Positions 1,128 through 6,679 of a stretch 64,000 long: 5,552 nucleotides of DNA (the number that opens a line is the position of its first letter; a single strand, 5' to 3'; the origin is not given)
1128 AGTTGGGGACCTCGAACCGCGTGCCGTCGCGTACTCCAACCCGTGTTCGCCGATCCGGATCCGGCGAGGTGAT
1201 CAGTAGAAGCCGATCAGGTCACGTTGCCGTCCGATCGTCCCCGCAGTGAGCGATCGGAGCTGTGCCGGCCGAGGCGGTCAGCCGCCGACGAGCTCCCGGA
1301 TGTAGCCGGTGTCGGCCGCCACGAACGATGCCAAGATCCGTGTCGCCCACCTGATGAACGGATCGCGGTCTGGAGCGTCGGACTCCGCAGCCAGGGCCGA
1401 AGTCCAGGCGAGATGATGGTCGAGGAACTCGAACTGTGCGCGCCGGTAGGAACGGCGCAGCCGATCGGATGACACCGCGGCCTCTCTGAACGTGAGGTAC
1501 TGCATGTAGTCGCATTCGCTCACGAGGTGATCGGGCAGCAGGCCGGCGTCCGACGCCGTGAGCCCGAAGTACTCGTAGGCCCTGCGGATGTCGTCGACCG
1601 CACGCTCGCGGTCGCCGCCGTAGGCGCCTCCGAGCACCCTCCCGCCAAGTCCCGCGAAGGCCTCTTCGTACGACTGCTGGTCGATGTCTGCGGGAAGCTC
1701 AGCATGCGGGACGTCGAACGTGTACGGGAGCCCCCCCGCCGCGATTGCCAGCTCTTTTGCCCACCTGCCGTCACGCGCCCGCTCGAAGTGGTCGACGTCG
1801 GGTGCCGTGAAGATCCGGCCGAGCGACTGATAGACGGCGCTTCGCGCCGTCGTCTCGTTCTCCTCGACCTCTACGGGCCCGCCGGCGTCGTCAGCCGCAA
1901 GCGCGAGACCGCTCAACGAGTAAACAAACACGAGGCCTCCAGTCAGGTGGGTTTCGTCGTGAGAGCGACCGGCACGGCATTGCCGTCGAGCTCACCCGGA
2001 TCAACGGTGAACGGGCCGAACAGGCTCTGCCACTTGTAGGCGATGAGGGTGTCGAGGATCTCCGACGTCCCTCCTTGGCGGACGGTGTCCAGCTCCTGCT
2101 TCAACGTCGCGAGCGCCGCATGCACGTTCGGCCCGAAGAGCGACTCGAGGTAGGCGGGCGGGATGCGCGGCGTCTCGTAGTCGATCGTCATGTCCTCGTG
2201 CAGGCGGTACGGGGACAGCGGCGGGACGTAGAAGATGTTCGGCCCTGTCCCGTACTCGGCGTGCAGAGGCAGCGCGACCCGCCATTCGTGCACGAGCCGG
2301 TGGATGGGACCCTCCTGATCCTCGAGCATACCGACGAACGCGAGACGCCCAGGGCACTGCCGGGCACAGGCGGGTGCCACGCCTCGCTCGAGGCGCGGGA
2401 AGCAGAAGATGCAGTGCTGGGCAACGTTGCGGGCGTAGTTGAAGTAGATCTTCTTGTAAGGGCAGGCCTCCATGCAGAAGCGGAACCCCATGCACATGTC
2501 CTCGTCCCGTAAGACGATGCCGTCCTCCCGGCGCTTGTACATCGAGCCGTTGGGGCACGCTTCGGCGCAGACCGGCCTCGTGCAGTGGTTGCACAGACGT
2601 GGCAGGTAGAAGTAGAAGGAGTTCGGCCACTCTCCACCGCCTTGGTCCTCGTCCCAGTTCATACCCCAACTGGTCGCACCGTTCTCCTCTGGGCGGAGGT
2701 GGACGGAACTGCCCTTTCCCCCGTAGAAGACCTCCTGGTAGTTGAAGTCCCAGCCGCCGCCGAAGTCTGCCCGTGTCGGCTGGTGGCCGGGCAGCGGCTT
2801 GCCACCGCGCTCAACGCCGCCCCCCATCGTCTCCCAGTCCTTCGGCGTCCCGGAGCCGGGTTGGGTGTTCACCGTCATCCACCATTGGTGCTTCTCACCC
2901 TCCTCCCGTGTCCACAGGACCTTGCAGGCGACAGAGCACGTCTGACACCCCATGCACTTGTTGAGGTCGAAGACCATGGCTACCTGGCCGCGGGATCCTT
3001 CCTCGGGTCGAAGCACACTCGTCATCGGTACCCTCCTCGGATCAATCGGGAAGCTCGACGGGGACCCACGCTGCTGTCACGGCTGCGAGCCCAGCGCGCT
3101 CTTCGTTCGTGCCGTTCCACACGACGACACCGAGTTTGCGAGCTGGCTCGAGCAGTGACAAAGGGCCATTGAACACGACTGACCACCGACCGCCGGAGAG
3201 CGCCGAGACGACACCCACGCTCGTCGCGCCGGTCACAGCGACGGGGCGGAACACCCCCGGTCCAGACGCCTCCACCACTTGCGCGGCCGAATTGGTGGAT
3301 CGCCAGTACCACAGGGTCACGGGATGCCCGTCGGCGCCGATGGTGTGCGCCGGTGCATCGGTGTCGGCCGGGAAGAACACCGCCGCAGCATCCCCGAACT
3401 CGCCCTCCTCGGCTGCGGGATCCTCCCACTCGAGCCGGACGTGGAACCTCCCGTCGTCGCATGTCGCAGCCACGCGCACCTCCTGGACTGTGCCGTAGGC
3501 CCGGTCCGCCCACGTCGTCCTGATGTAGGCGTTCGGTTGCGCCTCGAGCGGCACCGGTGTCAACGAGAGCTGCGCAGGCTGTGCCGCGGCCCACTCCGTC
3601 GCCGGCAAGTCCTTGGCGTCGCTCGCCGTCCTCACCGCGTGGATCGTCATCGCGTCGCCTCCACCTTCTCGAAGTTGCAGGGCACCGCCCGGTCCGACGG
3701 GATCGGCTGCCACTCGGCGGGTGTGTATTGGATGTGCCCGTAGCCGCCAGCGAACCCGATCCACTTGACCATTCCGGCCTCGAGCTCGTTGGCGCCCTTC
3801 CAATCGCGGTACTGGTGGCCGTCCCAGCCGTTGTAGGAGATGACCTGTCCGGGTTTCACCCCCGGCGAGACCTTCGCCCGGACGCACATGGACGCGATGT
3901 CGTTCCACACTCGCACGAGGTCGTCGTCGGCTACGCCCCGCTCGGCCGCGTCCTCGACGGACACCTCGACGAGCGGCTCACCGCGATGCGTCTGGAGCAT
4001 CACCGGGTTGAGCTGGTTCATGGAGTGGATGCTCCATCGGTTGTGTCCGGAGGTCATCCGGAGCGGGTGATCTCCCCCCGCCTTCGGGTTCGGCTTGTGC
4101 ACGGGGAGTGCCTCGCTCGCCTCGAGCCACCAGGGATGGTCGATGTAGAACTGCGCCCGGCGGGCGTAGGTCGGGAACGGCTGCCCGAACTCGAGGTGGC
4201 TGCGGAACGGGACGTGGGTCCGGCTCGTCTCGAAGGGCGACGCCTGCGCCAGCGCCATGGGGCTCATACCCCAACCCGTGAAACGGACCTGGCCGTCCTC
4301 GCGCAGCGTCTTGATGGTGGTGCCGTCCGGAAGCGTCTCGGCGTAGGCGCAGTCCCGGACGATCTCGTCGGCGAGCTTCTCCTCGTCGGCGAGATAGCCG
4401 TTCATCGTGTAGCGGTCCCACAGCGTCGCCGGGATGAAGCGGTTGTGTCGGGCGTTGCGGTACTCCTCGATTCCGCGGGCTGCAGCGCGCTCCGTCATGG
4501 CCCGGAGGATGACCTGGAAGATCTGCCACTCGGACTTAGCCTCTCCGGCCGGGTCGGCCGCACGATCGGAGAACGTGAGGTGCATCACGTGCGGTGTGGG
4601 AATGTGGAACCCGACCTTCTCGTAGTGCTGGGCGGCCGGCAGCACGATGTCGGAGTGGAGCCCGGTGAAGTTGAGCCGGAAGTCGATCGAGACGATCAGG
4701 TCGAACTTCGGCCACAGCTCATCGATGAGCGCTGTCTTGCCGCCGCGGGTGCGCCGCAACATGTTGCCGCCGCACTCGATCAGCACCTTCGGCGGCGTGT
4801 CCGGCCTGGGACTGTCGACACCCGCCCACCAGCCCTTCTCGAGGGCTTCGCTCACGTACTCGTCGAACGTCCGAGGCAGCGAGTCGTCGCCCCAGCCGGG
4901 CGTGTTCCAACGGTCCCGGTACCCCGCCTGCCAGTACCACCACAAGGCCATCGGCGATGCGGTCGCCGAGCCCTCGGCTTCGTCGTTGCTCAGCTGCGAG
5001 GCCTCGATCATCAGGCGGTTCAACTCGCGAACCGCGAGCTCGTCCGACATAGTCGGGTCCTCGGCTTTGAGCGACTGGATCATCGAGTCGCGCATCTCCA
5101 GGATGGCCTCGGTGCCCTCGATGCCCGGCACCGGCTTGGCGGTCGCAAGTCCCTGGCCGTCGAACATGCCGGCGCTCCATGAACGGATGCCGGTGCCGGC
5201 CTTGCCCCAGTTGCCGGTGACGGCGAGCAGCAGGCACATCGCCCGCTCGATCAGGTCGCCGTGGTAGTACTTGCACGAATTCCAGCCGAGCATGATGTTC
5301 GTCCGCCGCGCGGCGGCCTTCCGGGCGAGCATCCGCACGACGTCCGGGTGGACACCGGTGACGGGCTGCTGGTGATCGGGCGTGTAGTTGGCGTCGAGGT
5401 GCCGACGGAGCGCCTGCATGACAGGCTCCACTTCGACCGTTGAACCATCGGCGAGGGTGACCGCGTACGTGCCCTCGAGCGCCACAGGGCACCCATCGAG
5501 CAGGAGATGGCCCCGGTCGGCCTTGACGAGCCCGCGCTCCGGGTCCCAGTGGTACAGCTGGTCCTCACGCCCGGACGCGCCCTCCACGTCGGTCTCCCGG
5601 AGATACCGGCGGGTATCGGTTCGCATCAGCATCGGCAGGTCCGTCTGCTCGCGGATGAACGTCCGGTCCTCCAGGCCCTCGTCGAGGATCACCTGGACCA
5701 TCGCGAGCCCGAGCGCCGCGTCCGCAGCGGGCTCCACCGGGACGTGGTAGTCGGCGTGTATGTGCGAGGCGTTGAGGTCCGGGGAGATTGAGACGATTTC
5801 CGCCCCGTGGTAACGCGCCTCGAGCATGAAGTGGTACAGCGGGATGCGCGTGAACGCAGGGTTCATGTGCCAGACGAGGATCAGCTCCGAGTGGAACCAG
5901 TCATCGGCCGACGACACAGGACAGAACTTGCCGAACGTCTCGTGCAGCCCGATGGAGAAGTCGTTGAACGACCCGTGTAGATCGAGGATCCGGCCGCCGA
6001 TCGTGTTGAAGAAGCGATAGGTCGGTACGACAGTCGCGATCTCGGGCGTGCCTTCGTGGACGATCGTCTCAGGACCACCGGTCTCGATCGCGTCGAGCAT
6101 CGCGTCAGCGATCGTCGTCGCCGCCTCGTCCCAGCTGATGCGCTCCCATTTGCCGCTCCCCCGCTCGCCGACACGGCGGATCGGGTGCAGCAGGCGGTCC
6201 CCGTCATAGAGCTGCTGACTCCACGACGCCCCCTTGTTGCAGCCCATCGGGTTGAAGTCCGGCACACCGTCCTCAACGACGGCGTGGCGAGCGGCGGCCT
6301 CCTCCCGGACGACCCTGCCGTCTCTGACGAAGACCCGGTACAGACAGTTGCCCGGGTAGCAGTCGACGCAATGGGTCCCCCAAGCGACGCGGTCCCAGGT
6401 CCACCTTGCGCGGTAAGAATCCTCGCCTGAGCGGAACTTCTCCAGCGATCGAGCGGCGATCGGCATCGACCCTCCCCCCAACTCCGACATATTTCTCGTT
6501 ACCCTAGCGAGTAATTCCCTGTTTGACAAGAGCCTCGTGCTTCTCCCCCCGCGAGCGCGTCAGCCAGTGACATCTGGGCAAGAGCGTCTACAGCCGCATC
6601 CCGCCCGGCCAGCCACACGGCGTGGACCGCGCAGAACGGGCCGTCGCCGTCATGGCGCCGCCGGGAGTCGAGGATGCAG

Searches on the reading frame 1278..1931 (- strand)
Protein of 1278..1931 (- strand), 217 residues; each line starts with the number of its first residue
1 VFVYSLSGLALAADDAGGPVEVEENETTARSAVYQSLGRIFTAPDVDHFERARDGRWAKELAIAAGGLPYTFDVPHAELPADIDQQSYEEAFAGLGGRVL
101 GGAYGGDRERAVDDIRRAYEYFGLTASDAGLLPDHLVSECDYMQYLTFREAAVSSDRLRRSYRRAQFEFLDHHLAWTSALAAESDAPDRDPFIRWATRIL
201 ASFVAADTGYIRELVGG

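Call 4: search_protein_families(library=pfam, proteins=[window:1278-1931:-], max_evalue=0.01)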
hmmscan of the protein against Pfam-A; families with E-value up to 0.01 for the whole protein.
window:1278-1931:- (217 aa): 1 family
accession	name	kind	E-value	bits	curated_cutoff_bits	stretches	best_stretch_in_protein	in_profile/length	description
PF02613.20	Nitrate_red_del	-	4.6e-08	33.6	22.2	1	108-178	60-132/136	Nitrate reductase delta subunit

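Call 5: search_protein_families(library=ncbifam, proteins=[window:1278-1931:-], max_evalue=0.01)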
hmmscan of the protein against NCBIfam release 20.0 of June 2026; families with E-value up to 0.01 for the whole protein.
window:1278-1931:- (217 aa): 2 families
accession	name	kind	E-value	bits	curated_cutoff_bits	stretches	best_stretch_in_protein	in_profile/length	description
TIGR03482.1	DMSO_red_II_cha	subfamily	1.7e-24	86.9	152.3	1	29-210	1-191/197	DMSO reductase family type II enzyme chaperone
NF042981.1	EthbenzDh_ebdD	equivalog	3.6e-13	49.7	360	1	24-212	13-216/222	ethylbenzene dehydrogenase subunit delta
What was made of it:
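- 1278..1931 (-): delta: NarJ/EbdD-type maturation chaperone. PF02613 (call 4) and TIGR03482 (call 5).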

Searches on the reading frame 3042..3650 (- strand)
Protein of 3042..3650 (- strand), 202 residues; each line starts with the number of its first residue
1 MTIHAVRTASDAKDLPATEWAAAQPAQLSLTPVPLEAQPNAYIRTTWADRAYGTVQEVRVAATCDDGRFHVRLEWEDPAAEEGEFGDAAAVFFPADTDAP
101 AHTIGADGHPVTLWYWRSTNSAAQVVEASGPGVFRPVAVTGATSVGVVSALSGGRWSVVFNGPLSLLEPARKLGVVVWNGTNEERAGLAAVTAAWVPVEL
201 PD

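Call 4: search_protein_families(library=pfam, proteins=[window:3042-3650:-], max_evalue=0.01)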
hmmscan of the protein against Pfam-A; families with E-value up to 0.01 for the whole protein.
window:3042-3650:- (202 aa): 2 families
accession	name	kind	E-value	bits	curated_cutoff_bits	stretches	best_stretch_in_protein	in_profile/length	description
PF09459.16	EB_dh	-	1.2e-10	42.3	33.3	1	20-124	4-126/236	Ethylbenzene dehydrogenase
PF19523.4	DUF6053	-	0.0033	17.5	26.5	0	128-146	4-22/34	Family of unknown function (DUF6053)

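Call 5: search_protein_families(library=ncbifam, proteins=[window:3042-3650:-], max_evalue=0.01)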
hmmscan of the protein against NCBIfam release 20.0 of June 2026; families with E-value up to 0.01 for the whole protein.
window:3042-3650:- (202 aa): 2 families
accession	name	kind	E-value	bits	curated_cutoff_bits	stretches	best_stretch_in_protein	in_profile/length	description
TIGR03477.1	DMSO_red_II_gam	subfamily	3.5e-27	95.1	169.85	1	4-199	4-205/206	DMSO reductase family type II enzyme, heme b subunit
NF042980.1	EthbenzDh_ebdC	equivalog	2.4e-20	72.9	400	1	11-196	11-208/214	ethylbenzene dehydrogenase subunit gamma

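Call 63: search_solved_structures(query=window:3042-3650:-, max_evalue=0.01, show_alignments=2)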
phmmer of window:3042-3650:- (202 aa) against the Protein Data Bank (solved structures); distinct sequences matched with E-value up to 0.01: 2.
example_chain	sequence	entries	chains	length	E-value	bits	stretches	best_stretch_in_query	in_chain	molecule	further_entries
2ivf_C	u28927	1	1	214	1.7e-15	60.4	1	14-199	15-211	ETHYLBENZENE DEHYDROGENASE GAMMA-SUBUNIT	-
7b04_C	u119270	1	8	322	0.00088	22.2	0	53-120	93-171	Nitrite oxidoreductase subunit C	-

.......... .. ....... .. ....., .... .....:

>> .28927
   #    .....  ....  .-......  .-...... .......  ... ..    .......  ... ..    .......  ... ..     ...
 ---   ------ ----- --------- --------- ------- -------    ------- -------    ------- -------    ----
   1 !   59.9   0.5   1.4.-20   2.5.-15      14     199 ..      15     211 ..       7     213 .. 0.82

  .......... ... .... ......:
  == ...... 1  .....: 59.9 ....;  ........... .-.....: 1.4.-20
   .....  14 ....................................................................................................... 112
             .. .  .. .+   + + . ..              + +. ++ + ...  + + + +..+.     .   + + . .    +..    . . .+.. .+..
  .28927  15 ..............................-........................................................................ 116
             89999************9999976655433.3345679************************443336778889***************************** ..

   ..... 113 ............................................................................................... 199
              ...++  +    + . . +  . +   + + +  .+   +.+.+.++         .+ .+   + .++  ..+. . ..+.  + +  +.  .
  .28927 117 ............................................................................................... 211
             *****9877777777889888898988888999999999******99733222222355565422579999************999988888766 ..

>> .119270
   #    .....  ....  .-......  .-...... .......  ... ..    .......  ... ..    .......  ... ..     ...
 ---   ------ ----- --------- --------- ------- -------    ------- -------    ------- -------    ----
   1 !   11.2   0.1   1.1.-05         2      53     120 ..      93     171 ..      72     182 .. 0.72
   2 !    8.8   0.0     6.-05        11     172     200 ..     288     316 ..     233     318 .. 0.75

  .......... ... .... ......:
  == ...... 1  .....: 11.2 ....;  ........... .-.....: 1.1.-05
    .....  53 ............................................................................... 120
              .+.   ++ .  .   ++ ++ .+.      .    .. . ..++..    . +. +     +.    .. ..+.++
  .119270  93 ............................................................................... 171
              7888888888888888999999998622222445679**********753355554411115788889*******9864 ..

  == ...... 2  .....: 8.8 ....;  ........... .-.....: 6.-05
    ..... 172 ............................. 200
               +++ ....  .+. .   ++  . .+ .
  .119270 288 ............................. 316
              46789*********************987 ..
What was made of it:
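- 3042..3650 (-): gamma: EB_dh-fold subunit with no signal peptide. It lacks both heme-b ligands of EbdC. The alignment to 2ivf_C puts I104 and A189 at the positions of M108 and K201 (call 63).
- On EB_dh heme-b gamma subunit (EbdC-type): The window has I104 and A189 (call 63).
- Closest known: Ethylbenzene dehydrogenase EbdABCD. Different: EbdC Met108/Lys201 are replaced (call 63).
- The window gamma has I104/A189 at the positions of EbdC M108/K201 (call 63).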

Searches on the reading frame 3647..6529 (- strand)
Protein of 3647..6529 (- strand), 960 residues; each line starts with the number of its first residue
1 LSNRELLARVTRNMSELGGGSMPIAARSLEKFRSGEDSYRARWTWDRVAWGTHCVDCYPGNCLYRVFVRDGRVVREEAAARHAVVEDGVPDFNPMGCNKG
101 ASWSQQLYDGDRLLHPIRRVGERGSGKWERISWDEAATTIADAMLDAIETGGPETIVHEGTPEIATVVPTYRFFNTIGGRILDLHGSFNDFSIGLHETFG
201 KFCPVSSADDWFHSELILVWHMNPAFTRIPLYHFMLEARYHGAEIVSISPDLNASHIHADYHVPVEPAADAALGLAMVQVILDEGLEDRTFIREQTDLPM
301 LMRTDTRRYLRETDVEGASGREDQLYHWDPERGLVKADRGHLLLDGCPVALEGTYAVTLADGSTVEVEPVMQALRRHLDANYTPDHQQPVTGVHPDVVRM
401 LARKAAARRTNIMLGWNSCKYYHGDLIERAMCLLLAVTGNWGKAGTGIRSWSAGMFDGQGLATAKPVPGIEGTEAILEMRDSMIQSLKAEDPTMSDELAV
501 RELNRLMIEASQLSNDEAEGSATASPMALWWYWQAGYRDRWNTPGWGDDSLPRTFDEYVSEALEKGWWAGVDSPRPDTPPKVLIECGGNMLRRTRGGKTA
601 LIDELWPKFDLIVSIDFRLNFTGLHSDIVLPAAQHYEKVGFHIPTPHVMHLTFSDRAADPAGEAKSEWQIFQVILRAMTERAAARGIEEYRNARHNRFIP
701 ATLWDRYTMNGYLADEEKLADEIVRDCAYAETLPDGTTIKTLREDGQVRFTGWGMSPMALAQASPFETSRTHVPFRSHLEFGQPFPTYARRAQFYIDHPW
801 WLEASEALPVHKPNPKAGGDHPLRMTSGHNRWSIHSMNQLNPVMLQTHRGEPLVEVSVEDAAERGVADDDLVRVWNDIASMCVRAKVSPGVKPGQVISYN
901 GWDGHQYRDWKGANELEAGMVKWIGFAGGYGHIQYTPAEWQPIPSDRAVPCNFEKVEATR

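Call 4: search_protein_families(library=pfam, proteins=[window:3647-6529:-], max_evalue=0.01)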
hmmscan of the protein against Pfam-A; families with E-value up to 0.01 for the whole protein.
window:3647-6529:- (960 aa): 2 families
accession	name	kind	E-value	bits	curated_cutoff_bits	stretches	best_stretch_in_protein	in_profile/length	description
PF00384.28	Molybdopterin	-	1.8e-35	123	24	1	112-674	1-350/353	Molybdopterin oxidoreductase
PF01568.27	Molydop_binding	-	2.1e-17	63.5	26.8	1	823-916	1-92/110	Molydopterin dinucleotide binding domain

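Call 5: search_protein_families(library=ncbifam, proteins=[window:3647-6529:-], max_evalue=0.01)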
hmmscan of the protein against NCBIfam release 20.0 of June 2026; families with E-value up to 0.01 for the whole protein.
window:3647-6529:- (960 aa): 25 families
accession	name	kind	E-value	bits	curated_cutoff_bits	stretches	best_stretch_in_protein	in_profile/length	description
TIGR03479.1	DMSO_red_II_alp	subfamily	8.6e-254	844.8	984.75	1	31-949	40-908/913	molybdopterin-dependent oxidoreductase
NF042978.1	EthbenzDh_ebdA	equivalog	1.4e-225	751.2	2000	1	31-955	60-976/977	ethylbenzene dehydrogenase subunit alpha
TIGR01580.1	narG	equivalog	1.4e-70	238.2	1084.15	4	122-321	151-366/1235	nitrate reductase subunit alpha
TIGR02166.1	dmsA_ynfE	subfamily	3.7e-55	187.3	777.7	3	41-293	37-296/794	DMSO/selenate family reductase complex A subunit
TIGR01591.1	Fdh-alpha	equivalog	2.4e-43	148.2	666.25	4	54-296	3-238/672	formate dehydrogenase subunit alpha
NF011566.1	PRK14990.1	exception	4.5e-37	127.5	1600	3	33-293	43-316/814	dimethylsulfoxide reductase subunit A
NF041885.1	selenate_YnfE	exception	3e-36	124.6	1675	3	18-293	22-303/805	selenate/tellurate reductase subunit YnfE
NF041884.1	selenate_YnfF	exception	1.1e-34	119.5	1650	2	36-292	33-295/798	selenate/tellurate reductase subunit YnfF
NF012032.0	PRK15488.1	equivalog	7.3e-30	103.6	694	1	97-295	83-280/759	thiosulfate reductase PhsA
TIGR00509.1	bisC_fam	subfamily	1.8e-29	102.6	1017.55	4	797-902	605-708/772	molybdopterin guanine dinucleotide-containing S/N-oxide reductase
NF011682.0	PRK15102.1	equivalog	3.4e-24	85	909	3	381-449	330-398/829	trimethylamine-N-oxide reductase TorA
NF047855.1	AssmNtatRedNasC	equivalog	1.8e-22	79.5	1100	1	93-297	58-264/708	assimilatory nitrate reductase catalytic subunit NasC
TIGR02164.1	torA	equivalog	2.2e-22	79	1465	3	381-449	326-394/824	trimethylamine-N-oxide reductase TorA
NF041513.1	formate_DH_Act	exception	6.6e-21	73.8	1400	1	194-450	193-471/1067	formate dehydrogenase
TIGR01553.1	formate-DH-alph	equivalog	5.1e-19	67.6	814.2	2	195-305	203-313/1009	formate dehydrogenase-N subunit alpha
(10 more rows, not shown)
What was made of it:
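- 3647..6529 (-): alpha1: paralogous catalytic subunit. Start is TTG 6529 or ATG 6466. PF00384 and PF01568 (call 4); TIGR03479 845 bits (call 5).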
